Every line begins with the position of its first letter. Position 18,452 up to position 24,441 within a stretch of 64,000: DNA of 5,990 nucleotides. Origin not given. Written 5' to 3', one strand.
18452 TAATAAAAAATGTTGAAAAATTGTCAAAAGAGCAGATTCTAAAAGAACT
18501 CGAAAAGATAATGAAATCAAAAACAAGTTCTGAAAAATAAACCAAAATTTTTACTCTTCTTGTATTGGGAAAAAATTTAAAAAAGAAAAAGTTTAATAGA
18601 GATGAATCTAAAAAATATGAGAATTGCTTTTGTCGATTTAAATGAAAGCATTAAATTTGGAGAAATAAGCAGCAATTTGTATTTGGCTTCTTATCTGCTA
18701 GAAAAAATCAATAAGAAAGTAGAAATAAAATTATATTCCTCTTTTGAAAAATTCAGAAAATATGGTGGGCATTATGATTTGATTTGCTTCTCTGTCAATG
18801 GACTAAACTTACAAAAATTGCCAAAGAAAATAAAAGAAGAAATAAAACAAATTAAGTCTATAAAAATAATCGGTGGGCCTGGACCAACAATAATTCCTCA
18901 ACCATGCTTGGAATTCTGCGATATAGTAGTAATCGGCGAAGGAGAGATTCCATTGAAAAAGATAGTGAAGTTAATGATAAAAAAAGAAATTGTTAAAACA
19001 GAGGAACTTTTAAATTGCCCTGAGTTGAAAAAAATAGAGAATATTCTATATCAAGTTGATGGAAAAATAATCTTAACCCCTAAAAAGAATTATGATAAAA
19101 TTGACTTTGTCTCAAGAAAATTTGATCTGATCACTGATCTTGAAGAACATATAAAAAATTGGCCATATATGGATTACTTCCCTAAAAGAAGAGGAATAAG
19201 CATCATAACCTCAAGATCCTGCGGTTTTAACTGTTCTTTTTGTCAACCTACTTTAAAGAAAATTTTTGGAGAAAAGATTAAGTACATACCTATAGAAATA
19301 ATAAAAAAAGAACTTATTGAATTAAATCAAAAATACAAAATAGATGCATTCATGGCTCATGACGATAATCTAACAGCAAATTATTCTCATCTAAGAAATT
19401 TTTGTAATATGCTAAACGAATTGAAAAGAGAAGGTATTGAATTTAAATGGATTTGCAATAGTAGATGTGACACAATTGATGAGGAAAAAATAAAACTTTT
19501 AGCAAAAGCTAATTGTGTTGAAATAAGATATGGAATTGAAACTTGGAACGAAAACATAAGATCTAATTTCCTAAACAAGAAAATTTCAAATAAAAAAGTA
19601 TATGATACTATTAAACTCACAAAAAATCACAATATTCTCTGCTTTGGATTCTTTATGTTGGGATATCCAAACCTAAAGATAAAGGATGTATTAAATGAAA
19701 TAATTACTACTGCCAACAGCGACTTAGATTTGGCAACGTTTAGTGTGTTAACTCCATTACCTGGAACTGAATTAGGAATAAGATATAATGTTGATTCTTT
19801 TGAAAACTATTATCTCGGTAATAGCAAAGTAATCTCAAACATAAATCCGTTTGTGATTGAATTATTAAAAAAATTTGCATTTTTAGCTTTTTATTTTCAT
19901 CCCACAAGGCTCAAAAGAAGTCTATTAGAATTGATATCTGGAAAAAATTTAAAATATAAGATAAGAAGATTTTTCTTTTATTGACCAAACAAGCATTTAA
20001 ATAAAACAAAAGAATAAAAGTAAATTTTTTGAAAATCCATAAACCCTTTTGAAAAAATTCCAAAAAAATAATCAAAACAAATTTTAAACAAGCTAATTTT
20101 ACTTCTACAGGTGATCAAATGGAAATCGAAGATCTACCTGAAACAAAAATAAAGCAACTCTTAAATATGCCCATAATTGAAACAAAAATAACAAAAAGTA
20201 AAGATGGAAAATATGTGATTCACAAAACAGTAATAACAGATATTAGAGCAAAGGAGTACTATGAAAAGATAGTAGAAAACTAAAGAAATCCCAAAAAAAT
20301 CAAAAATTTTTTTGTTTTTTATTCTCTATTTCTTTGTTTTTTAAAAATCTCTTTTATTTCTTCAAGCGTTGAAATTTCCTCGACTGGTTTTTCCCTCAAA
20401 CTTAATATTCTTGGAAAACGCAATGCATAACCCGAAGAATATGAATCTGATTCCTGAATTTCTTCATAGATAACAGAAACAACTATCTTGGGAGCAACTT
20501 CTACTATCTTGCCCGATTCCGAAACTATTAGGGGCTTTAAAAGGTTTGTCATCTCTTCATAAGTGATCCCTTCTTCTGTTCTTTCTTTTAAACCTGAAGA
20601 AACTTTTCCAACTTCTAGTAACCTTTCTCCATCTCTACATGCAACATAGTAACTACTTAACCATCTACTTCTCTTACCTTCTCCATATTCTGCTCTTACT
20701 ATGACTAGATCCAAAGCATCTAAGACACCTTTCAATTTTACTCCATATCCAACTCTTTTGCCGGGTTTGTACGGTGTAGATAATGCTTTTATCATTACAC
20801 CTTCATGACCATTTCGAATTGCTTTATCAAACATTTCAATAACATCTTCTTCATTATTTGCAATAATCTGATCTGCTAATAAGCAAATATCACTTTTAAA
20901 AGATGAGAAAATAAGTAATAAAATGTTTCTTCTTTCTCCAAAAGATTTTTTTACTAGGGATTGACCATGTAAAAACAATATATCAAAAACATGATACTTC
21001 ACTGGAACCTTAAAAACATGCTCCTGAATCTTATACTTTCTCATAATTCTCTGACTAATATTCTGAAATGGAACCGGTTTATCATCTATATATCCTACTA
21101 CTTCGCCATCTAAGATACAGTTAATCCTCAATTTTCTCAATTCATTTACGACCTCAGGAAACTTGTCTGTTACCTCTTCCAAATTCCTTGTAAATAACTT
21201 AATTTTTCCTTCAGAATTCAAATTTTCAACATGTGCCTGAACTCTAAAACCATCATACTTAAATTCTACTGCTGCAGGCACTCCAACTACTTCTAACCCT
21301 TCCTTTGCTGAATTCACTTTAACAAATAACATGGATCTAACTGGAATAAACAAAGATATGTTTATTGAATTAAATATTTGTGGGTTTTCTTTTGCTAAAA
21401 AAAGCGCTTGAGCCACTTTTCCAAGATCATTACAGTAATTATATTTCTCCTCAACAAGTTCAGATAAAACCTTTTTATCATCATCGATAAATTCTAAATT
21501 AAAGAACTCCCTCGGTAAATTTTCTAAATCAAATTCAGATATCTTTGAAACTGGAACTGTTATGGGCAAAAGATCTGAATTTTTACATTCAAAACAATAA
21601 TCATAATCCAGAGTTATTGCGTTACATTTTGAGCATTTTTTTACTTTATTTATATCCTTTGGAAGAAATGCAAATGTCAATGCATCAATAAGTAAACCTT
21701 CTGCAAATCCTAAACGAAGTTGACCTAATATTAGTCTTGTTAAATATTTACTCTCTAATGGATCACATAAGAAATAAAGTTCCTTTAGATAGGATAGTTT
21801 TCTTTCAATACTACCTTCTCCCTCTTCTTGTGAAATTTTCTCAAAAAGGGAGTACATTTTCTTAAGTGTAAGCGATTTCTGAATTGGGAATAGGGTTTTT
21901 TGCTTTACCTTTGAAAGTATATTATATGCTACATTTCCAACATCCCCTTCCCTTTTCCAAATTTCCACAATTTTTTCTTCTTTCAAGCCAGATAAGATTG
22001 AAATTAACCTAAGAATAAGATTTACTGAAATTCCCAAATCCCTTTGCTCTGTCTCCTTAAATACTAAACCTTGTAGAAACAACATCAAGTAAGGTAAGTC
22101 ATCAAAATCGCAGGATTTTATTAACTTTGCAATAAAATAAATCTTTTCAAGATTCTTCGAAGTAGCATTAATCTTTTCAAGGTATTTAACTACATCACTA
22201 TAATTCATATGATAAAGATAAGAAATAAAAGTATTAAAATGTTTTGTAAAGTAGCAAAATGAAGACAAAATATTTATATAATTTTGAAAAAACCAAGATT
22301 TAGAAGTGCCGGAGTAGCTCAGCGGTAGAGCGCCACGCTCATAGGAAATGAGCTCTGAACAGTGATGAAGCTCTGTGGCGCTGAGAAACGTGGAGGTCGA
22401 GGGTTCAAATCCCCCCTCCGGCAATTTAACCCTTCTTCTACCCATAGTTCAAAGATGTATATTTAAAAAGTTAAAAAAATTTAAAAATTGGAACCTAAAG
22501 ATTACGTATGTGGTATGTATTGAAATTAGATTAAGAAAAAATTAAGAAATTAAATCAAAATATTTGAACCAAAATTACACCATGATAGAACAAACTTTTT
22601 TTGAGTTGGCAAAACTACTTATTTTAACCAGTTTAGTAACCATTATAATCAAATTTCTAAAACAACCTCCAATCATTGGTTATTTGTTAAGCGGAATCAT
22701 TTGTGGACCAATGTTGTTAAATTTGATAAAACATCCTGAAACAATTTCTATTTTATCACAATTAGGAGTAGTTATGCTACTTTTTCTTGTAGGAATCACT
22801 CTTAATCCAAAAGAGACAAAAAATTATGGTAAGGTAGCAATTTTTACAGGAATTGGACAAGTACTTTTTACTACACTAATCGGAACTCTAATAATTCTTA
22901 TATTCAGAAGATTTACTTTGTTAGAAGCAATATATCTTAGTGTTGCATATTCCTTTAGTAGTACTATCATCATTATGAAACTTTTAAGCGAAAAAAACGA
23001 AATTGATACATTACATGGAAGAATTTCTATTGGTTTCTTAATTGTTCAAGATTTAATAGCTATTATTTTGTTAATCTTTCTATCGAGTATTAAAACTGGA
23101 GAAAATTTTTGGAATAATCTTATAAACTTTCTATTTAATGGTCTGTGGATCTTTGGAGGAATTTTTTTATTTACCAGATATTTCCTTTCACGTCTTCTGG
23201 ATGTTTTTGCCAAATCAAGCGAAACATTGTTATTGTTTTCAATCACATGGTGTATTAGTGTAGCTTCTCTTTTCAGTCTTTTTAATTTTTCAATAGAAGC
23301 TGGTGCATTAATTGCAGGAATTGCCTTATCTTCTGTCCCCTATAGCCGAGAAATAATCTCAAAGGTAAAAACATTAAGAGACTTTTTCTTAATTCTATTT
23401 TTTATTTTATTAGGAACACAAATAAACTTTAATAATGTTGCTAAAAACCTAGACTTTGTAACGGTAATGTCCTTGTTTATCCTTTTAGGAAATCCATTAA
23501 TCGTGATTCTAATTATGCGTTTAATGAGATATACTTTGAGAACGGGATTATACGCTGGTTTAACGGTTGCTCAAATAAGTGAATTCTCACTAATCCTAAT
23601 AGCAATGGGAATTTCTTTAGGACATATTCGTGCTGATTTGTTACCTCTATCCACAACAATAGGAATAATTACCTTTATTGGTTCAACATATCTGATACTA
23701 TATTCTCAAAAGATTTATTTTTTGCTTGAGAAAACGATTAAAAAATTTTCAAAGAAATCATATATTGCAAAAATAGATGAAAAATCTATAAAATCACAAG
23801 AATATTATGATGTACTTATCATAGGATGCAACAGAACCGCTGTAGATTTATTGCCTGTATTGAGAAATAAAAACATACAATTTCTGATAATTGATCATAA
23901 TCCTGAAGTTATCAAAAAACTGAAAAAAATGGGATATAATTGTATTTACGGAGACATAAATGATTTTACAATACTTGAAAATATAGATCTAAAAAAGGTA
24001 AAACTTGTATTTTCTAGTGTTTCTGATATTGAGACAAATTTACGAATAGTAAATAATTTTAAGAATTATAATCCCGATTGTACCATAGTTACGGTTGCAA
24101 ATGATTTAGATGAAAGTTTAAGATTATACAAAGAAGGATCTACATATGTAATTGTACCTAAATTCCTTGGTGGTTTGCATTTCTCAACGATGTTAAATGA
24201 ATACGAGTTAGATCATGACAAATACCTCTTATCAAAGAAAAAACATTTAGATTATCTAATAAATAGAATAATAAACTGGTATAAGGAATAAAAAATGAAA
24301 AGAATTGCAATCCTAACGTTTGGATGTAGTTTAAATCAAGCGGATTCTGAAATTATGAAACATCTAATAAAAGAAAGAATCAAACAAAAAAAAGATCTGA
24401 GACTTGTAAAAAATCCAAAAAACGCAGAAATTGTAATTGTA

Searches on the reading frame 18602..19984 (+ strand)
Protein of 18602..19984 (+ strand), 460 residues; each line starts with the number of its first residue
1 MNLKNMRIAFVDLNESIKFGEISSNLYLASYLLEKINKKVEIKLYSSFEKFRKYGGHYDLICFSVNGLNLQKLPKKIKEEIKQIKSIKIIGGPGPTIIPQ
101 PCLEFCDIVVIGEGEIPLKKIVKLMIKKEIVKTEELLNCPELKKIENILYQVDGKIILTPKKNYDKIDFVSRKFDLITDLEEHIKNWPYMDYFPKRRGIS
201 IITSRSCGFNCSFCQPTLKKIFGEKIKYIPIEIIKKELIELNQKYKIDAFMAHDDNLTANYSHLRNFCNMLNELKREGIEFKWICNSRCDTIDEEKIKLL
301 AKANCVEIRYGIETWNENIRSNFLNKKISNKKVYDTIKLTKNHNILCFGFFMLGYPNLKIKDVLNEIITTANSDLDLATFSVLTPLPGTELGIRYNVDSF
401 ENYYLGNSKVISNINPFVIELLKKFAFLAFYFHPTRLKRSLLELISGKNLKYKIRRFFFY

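Call 68: search_protein_families(library=pfam, proteins=[window:18602-19984:+], max_evalue=0.0001)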
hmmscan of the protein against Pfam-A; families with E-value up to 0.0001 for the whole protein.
window:18602-19984:+ (460 aa): 3 families
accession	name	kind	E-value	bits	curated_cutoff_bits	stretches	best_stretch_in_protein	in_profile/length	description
PF04055.27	Radical_SAM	-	4.1e-15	56.8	29.5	1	201-363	1-159/166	Radical SAM superfamily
PF02310.24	B12-binding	-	4.5e-07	30.2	32.1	1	58-121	52-120/121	B12 binding domain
PF19864.5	Radical_SAM_N2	-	1.3e-06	28.4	29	1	66-138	68-140/151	Radical SAM proteins, N-terminal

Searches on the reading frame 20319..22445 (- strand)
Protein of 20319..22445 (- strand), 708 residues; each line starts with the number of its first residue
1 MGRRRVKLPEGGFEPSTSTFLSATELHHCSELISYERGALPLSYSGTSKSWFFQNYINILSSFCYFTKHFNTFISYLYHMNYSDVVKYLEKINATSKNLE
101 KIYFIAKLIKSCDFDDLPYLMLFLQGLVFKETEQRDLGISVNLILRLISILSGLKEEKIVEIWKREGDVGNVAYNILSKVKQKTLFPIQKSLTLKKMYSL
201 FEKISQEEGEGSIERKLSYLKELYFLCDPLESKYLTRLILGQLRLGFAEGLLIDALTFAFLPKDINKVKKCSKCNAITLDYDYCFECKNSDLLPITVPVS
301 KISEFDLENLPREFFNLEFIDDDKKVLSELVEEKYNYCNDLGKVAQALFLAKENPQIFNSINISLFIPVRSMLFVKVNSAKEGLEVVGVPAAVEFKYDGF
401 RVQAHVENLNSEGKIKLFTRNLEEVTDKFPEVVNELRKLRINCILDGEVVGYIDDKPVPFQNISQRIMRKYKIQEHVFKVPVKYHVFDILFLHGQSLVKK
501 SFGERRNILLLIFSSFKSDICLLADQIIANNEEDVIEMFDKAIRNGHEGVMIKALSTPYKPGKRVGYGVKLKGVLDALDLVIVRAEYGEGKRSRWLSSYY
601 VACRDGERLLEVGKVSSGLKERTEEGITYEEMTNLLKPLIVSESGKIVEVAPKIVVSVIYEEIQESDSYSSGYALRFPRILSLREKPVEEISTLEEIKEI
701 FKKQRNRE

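Call 68: search_protein_families(library=pfam, proteins=[window:20319-22445:-], max_evalue=0.0001)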
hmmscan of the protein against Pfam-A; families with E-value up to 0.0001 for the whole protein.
window:20319-22445:- (708 aa): 3 families
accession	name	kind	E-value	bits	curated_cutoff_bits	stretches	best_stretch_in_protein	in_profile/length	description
PF01068.26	DNA_ligase_A_M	-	9.9e-45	153.2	26.2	1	372-572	2-204/204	ATP dependent DNA ligase domain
PF04675.19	DNA_ligase_A_N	-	5.1e-35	121.7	24.6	1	82-256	2-173/174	DNA ligase N terminus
PF04679.21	DNA_ligase_A_C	-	1e-10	42.3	27.5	1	592-685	1-92/94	ATP dependent DNA ligase C terminal region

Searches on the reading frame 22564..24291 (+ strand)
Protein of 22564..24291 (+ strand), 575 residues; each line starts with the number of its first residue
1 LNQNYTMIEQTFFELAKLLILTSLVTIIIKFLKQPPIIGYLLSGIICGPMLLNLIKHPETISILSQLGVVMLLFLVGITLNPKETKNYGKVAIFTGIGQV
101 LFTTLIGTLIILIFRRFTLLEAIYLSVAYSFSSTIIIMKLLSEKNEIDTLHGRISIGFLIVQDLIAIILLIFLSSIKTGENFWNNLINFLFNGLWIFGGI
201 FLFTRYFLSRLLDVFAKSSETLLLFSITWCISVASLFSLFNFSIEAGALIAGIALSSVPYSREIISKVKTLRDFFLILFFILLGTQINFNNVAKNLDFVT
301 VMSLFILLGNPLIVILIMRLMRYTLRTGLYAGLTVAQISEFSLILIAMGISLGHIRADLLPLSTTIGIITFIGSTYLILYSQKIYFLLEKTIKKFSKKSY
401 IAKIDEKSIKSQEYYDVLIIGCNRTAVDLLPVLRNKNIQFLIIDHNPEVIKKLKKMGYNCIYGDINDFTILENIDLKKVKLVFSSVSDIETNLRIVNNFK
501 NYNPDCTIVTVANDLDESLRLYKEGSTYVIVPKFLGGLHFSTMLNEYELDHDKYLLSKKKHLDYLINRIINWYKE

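Call 68: search_protein_families(library=pfam, proteins=[window:22564-24291:+], max_evalue=0.0001)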
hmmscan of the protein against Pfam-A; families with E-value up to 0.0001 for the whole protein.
window:22564-24291:+ (575 aa): 2 families
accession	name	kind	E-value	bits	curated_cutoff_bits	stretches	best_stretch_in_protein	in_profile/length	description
PF00999.27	Na_H_Exchanger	-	3.8e-53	181.1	26.2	1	21-373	3-366/375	Sodium/hydrogen exchanger, transmembrane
PF02254.24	TrkA_N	-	2.9e-21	76.4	23.8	1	417-532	1-116/116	TrkA-N domain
